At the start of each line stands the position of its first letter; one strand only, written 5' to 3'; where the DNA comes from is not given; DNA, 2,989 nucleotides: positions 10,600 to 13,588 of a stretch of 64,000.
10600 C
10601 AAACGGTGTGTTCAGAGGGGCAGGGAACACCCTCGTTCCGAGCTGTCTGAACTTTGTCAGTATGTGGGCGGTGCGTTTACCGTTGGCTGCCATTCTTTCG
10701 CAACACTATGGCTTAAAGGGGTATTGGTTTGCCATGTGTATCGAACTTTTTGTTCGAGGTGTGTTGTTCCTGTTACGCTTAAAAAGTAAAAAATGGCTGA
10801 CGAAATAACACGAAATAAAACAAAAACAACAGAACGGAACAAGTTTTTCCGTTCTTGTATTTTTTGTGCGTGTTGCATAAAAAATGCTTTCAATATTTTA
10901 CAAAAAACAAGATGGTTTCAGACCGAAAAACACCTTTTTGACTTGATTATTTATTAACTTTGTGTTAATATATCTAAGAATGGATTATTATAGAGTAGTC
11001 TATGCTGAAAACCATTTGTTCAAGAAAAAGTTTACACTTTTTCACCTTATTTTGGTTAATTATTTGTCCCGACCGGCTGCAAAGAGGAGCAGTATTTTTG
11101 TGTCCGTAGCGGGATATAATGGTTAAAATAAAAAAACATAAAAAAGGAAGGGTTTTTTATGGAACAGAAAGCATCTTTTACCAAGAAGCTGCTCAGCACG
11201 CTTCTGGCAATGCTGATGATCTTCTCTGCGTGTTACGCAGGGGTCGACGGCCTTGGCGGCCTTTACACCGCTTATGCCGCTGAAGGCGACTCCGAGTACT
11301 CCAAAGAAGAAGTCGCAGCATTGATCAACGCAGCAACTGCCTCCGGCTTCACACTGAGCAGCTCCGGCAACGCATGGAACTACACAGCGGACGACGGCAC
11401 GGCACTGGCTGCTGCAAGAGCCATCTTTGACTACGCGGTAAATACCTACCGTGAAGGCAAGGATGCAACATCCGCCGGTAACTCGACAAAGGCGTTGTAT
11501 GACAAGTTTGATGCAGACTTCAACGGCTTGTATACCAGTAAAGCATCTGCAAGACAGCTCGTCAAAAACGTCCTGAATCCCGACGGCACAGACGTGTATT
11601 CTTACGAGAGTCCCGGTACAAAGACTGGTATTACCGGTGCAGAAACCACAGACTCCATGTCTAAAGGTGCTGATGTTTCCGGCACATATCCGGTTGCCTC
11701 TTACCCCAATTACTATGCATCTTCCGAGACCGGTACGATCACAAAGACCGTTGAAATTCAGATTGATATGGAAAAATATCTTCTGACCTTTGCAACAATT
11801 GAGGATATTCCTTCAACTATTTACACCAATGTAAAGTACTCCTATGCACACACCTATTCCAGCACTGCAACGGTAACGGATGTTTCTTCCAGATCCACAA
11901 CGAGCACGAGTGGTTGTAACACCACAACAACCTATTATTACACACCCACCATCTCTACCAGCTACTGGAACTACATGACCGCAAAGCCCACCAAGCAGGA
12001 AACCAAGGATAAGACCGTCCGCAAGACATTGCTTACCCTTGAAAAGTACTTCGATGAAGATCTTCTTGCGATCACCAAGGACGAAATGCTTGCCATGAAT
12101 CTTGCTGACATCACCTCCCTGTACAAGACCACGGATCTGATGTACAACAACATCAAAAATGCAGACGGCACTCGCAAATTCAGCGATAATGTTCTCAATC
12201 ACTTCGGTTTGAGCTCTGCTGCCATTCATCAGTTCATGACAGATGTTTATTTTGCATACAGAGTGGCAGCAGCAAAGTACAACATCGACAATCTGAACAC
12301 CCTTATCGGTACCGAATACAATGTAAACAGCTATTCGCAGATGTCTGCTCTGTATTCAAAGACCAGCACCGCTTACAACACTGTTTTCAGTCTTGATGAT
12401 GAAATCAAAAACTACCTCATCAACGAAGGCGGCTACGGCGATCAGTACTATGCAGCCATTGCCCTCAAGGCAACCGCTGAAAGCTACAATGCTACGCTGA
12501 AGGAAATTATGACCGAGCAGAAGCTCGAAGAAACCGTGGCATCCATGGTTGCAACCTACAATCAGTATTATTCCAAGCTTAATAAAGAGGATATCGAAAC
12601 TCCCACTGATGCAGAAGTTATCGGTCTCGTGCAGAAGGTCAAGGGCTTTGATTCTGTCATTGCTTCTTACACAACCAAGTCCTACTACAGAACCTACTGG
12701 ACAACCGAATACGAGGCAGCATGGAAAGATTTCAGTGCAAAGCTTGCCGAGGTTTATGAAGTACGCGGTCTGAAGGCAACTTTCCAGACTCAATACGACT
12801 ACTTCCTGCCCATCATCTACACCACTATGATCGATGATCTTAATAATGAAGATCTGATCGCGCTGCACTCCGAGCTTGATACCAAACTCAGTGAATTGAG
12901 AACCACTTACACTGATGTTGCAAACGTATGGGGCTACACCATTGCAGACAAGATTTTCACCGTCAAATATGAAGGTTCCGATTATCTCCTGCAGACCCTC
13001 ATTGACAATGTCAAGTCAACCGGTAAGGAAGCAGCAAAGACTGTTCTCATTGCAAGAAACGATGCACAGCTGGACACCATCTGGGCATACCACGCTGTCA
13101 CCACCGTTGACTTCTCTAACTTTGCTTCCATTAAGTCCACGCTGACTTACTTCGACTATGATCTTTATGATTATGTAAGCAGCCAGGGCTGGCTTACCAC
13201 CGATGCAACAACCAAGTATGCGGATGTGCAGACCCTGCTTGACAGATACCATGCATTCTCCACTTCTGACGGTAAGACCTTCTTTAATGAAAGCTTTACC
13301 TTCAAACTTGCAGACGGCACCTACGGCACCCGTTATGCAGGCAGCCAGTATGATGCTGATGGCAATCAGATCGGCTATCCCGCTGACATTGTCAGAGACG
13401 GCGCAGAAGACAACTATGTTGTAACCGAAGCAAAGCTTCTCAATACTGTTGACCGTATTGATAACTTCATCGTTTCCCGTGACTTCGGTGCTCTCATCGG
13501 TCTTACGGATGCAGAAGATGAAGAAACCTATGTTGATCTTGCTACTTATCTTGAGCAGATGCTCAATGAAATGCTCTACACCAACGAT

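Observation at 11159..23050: Monocistronic 3,963-aa secreted repeat protein with no recognisable domain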

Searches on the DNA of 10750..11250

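Call 92: search_rna_families(source=window, start=10750, end=11250, threshold=evalue, max_evalue=1)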
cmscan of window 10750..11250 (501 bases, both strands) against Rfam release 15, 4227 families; matches with E-value up to 1: 6.
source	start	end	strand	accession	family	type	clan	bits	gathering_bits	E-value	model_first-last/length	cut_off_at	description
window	10800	10855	+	RF02844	RefA9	Gene; antisense;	-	21.6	49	0.64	1-64/64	no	Enterococcus sRNA A9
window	10820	10867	+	RF02635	EF0820_EF0821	Gene; sRNA;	-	19.1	442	0.012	148-193/370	no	Enterococcus sRNA EF0820_EF0821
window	10987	11136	+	RF03077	RT-2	Gene; sRNA;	-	18.3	40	0.04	1-222/222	no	RT-2 RNA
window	11016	11106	+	RF00558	L20_leader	Cis-reg; leader;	-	18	58.7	0.58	1-127/127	no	Ribosomal protein L20 leader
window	11003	11162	+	RF01578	RUF1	Gene; sRNA;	-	17.3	70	0.69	1-264/264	no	Plasmodium RNA of unkown function RUF1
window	10800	10856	+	RF01675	CrcZ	Gene; sRNA;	-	12.9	95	0.29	1-398/398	no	Pseudomonas sRNA CrcZ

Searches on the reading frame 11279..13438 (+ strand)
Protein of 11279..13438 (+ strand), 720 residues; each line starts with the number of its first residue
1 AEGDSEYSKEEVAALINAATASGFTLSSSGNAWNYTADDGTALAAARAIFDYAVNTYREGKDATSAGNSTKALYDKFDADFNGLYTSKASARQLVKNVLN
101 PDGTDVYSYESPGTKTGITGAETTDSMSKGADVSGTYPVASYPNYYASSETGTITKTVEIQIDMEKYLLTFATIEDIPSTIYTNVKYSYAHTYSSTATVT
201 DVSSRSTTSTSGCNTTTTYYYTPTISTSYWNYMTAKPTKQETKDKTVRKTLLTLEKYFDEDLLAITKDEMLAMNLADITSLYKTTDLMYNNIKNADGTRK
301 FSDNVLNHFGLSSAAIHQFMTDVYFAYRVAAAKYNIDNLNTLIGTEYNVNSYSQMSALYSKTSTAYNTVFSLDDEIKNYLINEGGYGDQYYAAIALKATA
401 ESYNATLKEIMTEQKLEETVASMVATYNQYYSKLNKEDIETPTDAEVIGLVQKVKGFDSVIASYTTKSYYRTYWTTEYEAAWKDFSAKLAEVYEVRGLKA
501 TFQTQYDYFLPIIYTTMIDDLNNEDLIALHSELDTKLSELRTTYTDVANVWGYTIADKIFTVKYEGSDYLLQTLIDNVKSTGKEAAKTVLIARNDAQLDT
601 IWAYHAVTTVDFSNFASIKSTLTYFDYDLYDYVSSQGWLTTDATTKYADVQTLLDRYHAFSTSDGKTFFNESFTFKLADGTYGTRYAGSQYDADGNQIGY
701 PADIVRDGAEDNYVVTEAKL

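Call 68: search_solved_structures(query=window:11279-13438:+, max_evalue=10)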
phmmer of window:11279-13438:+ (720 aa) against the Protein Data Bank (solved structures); distinct sequences matched with E-value up to 10: 0.
